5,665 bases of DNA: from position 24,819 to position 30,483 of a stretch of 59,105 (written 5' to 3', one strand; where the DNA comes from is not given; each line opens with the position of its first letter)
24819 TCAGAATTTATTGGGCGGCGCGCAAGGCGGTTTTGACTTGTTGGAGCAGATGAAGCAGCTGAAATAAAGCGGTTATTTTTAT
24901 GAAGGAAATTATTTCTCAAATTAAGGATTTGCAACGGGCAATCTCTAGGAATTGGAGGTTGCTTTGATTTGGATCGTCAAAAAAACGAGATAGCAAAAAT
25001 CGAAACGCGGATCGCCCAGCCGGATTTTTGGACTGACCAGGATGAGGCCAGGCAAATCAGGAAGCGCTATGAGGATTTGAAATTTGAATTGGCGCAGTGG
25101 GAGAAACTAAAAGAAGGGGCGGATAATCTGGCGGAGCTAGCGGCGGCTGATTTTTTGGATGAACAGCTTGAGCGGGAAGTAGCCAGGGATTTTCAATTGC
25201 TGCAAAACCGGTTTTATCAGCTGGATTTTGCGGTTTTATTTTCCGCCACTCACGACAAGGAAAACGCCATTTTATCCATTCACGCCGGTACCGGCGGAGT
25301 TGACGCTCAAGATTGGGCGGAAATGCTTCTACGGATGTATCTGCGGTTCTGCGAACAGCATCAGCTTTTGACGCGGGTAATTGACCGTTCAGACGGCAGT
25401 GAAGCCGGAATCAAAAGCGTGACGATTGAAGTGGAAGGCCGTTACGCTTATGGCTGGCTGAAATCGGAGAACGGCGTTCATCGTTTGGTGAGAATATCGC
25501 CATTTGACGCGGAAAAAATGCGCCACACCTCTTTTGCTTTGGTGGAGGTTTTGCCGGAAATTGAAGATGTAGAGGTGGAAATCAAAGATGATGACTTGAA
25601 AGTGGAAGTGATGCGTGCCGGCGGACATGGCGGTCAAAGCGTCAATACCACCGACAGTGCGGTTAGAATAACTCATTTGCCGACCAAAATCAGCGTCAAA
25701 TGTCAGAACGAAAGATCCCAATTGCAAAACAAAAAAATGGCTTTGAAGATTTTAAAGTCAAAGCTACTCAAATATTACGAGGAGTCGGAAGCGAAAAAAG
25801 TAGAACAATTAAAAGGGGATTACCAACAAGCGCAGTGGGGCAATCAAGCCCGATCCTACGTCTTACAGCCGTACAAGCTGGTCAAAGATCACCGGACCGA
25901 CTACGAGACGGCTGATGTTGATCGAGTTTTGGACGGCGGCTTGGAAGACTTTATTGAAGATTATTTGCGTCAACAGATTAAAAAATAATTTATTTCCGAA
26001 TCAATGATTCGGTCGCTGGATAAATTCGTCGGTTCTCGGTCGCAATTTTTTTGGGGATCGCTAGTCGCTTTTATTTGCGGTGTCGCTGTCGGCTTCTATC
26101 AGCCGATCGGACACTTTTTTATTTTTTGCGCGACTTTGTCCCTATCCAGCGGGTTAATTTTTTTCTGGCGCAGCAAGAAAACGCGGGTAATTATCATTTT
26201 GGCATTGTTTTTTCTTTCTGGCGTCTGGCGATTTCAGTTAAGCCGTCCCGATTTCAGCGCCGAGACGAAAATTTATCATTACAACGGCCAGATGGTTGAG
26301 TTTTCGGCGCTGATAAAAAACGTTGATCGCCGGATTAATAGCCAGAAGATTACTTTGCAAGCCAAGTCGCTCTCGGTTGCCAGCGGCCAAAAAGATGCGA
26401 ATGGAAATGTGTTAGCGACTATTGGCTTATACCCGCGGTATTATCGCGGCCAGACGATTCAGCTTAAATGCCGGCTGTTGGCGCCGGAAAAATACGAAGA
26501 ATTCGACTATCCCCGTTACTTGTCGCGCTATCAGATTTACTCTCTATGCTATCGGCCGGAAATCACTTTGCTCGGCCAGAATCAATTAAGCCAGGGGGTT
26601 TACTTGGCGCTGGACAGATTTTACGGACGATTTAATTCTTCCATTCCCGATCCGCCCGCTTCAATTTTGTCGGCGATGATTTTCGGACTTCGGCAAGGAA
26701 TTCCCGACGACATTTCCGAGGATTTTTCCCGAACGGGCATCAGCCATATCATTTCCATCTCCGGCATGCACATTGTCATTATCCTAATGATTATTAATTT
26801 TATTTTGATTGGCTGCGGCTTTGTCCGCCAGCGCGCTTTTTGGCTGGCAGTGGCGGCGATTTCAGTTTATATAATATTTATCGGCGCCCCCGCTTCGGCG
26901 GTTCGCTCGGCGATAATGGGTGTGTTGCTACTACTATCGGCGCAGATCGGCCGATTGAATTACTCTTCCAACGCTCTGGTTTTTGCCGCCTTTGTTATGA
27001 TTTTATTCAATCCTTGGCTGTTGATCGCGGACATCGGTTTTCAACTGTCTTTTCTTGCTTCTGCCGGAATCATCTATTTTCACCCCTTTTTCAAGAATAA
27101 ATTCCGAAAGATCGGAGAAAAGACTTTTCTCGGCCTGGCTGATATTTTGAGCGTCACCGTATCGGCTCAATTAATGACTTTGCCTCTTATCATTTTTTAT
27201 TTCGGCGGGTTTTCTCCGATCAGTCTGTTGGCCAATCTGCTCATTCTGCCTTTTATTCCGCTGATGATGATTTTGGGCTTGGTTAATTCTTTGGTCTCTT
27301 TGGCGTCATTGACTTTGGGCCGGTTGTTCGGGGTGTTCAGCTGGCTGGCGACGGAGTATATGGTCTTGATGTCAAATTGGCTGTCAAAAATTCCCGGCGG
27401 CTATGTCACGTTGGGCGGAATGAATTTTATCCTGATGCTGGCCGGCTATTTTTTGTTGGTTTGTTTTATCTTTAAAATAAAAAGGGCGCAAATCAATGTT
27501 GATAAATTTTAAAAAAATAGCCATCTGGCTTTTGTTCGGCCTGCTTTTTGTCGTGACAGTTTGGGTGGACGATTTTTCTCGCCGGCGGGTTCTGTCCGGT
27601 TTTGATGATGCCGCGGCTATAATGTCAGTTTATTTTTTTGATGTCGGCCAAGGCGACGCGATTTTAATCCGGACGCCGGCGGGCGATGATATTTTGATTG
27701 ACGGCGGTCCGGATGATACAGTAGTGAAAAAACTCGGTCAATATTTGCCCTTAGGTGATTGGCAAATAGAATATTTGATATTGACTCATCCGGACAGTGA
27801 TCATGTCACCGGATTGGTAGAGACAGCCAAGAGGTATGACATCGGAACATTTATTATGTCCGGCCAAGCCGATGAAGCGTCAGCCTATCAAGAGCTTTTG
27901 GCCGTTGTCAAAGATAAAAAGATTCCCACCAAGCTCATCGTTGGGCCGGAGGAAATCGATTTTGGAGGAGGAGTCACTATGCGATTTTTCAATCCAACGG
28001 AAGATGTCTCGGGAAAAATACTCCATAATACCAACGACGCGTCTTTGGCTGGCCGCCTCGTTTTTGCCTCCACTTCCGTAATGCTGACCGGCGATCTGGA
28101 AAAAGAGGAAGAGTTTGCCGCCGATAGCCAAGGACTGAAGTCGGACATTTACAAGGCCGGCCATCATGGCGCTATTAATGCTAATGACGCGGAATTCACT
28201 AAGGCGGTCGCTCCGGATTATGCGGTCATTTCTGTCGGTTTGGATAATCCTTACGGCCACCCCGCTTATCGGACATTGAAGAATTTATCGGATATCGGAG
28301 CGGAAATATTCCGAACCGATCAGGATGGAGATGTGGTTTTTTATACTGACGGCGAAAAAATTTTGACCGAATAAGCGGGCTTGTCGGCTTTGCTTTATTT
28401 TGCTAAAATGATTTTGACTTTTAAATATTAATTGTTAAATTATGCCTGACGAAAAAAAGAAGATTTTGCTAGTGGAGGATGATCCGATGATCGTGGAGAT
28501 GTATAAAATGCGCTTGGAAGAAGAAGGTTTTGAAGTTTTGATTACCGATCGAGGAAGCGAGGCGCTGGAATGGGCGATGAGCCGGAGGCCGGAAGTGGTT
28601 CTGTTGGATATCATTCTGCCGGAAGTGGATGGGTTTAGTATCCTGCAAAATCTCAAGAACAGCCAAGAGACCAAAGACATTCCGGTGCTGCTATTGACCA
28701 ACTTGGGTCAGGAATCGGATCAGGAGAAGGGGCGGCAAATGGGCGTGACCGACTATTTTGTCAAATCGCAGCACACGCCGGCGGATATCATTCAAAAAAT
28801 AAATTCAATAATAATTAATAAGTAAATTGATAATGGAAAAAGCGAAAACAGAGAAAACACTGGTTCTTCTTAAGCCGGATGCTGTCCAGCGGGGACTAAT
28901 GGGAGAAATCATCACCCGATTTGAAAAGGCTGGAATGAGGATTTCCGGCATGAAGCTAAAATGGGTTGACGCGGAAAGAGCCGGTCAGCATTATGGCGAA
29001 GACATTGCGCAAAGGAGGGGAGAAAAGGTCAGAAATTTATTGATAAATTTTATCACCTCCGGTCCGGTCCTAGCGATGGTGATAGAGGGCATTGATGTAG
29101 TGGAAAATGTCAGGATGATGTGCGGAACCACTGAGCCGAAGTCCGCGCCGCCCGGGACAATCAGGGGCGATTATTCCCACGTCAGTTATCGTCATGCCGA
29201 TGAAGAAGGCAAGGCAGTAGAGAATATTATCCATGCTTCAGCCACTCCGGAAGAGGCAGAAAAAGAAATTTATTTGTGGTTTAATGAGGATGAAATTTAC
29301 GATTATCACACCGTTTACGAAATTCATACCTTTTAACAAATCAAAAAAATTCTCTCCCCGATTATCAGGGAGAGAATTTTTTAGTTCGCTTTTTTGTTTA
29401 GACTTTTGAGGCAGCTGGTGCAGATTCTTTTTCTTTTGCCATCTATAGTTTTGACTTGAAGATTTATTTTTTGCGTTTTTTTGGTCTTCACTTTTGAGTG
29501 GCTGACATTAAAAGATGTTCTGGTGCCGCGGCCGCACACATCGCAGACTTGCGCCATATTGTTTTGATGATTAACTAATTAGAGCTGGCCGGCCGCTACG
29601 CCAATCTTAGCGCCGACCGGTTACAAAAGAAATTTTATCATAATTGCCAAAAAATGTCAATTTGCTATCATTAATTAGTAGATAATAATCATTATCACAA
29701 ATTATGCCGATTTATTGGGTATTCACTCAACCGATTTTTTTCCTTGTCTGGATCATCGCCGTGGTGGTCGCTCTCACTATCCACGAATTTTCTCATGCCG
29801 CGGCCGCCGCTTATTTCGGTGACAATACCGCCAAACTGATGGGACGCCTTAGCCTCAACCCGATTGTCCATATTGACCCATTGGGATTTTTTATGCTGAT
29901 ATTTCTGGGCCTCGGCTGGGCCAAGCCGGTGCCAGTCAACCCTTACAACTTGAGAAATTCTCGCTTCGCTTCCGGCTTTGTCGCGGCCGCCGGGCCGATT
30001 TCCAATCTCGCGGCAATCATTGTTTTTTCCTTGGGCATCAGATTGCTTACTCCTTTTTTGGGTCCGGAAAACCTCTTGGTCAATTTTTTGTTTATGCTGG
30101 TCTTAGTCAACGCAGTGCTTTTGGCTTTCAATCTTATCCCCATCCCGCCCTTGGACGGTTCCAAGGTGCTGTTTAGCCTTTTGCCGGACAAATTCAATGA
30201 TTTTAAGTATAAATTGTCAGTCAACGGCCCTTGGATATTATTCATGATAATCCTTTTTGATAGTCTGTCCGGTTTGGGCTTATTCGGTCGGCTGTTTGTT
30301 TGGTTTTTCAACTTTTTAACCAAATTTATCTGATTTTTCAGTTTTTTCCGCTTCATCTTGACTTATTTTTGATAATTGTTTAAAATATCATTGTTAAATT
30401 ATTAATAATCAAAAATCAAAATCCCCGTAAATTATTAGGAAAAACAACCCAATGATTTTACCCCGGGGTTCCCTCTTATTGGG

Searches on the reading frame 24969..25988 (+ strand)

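Call 11: search_protein_families(library=pfam, proteins=[window:24969-25988:+], max_evalue=0.001)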
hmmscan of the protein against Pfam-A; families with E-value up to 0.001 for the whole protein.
window:24969-25988:+ (339 aa): 2 families
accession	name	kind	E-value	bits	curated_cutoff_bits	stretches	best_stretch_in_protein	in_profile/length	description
PF03462.23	PCRF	-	7.9e-53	179.6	24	1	5-192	2-194/194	PCRF domain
PF00472.26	RF-1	-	3.7e-39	133.7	35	1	200-309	2-116/116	RF-1 domain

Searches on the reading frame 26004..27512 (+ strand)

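Call 11: search_protein_families(library=pfam, proteins=[window:26004-27512:+], max_evalue=0.001)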
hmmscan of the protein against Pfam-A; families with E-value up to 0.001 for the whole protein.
window:26004-27512:+ (502 aa): 2 families
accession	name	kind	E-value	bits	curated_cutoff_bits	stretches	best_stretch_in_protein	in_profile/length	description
PF03772.21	Competence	-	8e-55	186.5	23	1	225-493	1-268/270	Competence protein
PF13567.11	DUF4131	-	1.2e-13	51.5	31.6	1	38-186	7-161/165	Domain of unknown function (DUF4131)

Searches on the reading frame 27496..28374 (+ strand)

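Call 11: search_protein_families(library=pfam, proteins=[window:27496-28374:+], max_evalue=0.001)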
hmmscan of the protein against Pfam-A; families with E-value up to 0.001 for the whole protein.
window:27496-28374:+ (292 aa): 1 family
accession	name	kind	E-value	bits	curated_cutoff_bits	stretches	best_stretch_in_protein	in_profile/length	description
PF00753.33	Lactamase_B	-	4.1e-18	66.5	22.7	1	49-248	2-195/196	Metallo-beta-lactamase superfamily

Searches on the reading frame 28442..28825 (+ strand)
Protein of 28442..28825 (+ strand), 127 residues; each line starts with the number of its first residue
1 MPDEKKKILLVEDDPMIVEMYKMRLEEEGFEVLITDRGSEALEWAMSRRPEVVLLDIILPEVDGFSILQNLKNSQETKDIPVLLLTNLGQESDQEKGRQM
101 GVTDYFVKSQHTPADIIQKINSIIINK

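Call 11: search_protein_families(library=pfam, proteins=[window:28442-28825:+], max_evalue=0.001)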
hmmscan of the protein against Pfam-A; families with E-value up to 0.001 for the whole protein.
window:28442-28825:+ (127 aa): 1 family
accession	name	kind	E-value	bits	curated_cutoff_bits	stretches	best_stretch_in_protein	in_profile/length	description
PF00072.30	Response_reg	-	4.5e-23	82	30.2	1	8-120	1-110/111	Response regulator receiver domain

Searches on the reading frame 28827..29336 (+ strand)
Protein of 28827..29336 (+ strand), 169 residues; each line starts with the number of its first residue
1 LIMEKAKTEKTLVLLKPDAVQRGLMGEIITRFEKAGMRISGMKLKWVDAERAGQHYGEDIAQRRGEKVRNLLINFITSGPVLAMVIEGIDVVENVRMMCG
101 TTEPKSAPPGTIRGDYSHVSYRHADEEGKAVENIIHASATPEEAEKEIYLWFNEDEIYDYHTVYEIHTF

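Call 11: search_protein_families(library=pfam, proteins=[window:28827-29336:+], max_evalue=0.001)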
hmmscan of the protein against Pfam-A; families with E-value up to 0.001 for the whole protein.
window:28827-29336:+ (169 aa): 1 family
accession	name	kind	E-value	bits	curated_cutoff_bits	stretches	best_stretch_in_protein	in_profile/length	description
PF00334.24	NDK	-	8.7e-43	145.9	27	1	9-157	1-135/135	Nucleoside diphosphate kinase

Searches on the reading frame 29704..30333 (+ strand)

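Call 11: search_protein_families(library=pfam, proteins=[window:29704-30333:+], max_evalue=0.001)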
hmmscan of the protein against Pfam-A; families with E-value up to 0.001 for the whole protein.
window:29704-30333:+ (209 aa): 1 family
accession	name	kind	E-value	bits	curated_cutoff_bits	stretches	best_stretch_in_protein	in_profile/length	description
PF02163.28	Peptidase_M50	-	6.4e-12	45.7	27.2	1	125-162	159-199/221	Peptidase family M50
